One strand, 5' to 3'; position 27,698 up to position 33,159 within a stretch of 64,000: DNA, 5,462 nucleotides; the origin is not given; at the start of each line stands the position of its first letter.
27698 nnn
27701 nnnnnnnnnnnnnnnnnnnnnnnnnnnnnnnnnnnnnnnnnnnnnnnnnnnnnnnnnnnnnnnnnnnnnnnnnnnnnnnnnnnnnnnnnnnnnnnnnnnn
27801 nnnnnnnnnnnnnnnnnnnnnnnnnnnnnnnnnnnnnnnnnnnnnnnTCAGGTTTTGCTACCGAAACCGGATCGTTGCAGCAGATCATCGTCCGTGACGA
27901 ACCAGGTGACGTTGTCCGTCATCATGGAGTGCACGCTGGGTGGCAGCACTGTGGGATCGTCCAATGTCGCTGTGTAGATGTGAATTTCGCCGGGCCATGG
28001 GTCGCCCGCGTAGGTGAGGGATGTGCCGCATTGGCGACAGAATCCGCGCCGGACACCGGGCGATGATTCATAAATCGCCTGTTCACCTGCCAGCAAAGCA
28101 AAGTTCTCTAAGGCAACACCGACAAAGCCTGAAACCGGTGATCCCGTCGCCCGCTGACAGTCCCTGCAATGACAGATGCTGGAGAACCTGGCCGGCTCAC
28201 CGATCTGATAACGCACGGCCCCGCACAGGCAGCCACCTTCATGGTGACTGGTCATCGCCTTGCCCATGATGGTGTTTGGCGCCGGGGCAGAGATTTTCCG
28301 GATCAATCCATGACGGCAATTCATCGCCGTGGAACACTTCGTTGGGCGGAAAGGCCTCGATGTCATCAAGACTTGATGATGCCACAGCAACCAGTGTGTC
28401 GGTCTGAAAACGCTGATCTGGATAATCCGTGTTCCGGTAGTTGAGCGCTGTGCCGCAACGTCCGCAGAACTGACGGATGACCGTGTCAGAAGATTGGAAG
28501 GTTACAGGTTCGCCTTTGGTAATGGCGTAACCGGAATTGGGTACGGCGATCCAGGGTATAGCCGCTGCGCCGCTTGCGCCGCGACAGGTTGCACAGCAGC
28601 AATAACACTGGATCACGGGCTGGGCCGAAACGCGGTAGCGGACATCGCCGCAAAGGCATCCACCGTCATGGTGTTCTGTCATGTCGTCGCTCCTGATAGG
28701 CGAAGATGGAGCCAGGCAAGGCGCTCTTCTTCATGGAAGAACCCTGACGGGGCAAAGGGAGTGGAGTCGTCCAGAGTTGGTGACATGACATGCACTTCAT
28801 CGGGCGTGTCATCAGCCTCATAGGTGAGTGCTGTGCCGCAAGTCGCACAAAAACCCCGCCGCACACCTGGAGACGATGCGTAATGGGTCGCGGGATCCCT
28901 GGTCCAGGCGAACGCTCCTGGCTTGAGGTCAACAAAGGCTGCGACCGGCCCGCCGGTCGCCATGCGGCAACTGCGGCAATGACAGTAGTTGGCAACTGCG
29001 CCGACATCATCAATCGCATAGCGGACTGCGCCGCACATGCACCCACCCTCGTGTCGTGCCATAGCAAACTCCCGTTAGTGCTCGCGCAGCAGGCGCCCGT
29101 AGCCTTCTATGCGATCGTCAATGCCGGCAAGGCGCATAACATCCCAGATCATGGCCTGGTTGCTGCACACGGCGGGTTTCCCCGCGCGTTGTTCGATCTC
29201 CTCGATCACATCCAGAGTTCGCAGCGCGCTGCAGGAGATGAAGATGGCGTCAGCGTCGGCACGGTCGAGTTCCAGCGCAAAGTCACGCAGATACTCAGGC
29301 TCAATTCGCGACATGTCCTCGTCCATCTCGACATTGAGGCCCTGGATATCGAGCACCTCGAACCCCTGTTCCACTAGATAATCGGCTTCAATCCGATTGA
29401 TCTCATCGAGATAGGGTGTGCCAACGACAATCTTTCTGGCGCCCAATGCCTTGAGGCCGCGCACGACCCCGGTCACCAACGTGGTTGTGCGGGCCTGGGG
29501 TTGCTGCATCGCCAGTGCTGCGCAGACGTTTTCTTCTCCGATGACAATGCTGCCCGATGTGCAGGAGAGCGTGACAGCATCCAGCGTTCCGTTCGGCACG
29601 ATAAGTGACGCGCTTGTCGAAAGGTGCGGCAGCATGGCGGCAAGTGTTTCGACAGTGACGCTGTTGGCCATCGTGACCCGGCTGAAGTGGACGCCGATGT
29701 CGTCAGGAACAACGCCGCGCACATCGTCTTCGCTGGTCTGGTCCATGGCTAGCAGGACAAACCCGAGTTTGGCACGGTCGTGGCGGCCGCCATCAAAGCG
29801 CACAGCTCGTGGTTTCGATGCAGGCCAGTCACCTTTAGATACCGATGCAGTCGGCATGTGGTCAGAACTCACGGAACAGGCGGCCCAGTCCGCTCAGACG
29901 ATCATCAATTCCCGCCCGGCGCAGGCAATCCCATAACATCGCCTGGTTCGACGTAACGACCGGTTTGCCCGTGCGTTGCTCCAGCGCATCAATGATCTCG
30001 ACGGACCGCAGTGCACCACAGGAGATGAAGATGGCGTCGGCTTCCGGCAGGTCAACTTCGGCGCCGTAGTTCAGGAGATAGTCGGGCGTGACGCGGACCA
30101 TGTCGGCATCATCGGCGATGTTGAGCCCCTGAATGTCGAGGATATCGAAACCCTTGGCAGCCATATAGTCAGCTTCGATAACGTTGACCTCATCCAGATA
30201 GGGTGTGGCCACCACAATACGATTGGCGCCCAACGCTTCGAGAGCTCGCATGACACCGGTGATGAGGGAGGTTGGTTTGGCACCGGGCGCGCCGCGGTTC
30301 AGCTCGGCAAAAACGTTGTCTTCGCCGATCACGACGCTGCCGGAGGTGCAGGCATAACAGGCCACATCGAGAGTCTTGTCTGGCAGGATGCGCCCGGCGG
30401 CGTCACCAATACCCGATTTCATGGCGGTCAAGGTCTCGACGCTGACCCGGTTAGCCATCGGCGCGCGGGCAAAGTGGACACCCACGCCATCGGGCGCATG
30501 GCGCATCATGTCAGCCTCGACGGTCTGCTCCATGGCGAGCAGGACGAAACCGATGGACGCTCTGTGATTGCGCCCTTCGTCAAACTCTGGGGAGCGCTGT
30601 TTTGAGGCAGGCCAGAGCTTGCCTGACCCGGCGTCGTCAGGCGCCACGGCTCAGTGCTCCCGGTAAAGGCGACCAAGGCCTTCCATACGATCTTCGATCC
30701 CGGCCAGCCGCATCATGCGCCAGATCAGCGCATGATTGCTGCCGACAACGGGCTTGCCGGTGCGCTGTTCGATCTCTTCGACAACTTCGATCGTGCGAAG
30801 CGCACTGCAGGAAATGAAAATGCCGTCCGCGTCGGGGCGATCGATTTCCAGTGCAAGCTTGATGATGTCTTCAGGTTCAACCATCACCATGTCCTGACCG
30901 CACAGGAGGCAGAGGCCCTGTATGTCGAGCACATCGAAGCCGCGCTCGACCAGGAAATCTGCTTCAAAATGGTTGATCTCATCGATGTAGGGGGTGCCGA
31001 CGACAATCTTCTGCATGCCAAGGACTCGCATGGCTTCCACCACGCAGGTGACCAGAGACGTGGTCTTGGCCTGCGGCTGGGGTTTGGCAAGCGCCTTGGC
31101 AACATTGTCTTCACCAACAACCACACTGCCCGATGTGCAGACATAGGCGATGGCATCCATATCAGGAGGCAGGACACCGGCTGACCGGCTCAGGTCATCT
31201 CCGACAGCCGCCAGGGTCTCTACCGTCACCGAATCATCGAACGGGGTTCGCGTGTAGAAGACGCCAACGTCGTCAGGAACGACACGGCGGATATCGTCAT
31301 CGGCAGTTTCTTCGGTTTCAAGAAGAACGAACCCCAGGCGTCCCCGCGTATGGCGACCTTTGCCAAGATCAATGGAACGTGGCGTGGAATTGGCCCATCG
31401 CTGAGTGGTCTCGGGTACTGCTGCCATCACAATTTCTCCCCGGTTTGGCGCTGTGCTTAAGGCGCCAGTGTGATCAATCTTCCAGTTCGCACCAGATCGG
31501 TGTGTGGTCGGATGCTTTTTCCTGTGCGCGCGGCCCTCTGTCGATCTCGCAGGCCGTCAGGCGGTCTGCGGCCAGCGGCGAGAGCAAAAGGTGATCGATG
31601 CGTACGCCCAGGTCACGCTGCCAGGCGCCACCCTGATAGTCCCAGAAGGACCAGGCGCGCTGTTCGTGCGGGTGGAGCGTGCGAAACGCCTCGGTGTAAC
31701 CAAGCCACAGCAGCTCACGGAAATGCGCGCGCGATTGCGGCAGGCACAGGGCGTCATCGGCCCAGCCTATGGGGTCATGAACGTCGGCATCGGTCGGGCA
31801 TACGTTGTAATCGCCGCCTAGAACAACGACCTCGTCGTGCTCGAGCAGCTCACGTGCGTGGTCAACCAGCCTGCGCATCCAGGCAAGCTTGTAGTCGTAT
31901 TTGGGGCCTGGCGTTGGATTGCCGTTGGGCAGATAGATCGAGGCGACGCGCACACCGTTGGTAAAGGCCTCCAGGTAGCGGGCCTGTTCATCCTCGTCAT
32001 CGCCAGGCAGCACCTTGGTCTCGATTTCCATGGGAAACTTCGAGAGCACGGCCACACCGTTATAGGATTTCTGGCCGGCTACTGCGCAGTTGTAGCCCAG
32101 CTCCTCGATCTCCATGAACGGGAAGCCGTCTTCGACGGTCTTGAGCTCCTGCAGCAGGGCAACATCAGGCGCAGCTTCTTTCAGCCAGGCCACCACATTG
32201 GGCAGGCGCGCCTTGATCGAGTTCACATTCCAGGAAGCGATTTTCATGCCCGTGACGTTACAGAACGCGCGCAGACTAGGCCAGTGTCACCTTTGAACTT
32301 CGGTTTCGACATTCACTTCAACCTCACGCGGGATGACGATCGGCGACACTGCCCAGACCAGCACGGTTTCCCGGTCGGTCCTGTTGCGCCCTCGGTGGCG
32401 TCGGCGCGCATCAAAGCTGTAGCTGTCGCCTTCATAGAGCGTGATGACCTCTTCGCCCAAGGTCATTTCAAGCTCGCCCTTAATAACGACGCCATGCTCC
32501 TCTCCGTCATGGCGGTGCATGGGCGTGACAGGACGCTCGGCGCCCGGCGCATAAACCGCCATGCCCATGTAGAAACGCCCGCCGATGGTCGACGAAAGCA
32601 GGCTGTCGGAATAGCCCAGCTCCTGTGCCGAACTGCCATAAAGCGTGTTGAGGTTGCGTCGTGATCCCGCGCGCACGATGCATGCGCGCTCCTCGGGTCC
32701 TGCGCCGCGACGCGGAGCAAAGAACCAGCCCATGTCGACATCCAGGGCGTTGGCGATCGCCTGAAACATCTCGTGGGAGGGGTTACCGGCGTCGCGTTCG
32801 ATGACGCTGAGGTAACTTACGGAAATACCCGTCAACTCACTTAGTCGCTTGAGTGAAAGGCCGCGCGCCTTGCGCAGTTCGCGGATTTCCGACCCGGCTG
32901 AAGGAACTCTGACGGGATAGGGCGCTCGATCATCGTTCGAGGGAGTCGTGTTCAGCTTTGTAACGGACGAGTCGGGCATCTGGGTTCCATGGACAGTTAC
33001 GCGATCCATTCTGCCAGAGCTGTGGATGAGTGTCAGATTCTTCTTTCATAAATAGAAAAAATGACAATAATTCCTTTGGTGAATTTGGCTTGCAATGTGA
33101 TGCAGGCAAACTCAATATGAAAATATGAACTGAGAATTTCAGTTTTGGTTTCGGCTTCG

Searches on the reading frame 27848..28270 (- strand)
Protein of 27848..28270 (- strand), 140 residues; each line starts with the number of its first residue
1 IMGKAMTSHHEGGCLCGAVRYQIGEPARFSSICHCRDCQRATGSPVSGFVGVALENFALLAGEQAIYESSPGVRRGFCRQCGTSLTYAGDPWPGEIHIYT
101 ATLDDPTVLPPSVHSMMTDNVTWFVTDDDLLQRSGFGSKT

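Call 40: search_protein_families(library=pfam, proteins=[window:27848-28270:-], max_evalue=0.0001)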
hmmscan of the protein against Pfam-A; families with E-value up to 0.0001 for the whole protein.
window:27848-28270:- (140 aa): 1 family
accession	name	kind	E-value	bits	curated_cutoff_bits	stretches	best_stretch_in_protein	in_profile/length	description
PF04828.22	GFA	-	1.6e-22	80.2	24.3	1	10-116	2-112/115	Glutathione-dependent formaldehyde-activating enzyme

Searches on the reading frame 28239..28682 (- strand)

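Call 40: search_protein_families(library=pfam, proteins=[window:28239-28682:-], max_evalue=0.0001)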
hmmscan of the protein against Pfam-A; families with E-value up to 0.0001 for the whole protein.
window:28239-28682:- (147 aa): 1 family
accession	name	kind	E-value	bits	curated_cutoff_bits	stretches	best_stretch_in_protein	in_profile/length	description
PF04828.22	GFA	-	1.1e-18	67.8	24.3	1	5-114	2-108/115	Glutathione-dependent formaldehyde-activating enzyme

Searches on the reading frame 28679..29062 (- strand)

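Call 40: search_protein_families(library=pfam, proteins=[window:28679-29062:-], max_evalue=0.0001)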
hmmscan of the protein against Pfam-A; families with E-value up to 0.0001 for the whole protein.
window:28679-29062:- (127 aa): 1 family
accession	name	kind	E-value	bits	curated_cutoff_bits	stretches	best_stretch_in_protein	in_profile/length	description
PF04828.22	GFA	-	6.2e-20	71.8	24.3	1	4-106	2-108/115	Glutathione-dependent formaldehyde-activating enzyme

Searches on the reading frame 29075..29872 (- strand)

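Call 40: search_protein_families(library=pfam, proteins=[window:29075-29872:-], max_evalue=0.0001)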
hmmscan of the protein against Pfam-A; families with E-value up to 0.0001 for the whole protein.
window:29075-29872:- (265 aa): 1 family
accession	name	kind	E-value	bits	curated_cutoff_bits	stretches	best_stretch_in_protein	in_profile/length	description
PF17645.6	Amdase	-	3.2e-31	109.2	25.9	1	73-262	36-228/228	Arylmalonate decarboxylase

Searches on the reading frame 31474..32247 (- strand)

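Call 40: search_protein_families(library=pfam, proteins=[window:31474-32247:-], max_evalue=0.0001)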
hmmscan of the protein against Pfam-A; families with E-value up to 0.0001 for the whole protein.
window:31474-32247:- (257 aa): 1 family
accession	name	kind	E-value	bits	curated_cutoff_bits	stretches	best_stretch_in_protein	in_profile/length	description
PF03372.29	Exo_endo_phos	-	1.2e-32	113.8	24.5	1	4-248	1-225/225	Endonuclease/Exonuclease/phosphatase family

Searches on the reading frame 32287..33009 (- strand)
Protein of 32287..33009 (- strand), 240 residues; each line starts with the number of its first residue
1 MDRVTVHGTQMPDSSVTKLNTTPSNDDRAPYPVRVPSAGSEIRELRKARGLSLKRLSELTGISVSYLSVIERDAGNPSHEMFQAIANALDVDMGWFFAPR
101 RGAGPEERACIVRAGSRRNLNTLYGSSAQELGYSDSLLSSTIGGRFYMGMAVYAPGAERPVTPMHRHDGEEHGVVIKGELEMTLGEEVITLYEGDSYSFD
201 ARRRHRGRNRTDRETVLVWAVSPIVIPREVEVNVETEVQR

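Call 91: search_protein_families(library=pfam, proteins=[window:32287-33009:-], max_evalue=0.00001)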
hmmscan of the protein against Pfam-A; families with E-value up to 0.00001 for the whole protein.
window:32287-33009:- (240 aa): 4 families
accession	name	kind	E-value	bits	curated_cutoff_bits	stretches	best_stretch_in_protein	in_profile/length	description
PF07883.17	Cupin_2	-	1.4e-16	60.4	27.2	1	151-220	3-69/70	Cupin domain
PF01381.28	HTH_3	-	3.2e-15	56.3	23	1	42-96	1-55/55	Helix-turn-helix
PF13560.12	HTH_31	-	4.1e-11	43.4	27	1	39-92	3-57/64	Helix-turn-helix domain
PF12844.13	HTH_19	-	1.1e-10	41.7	30.2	1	39-97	1-59/64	Helix-turn-helix domain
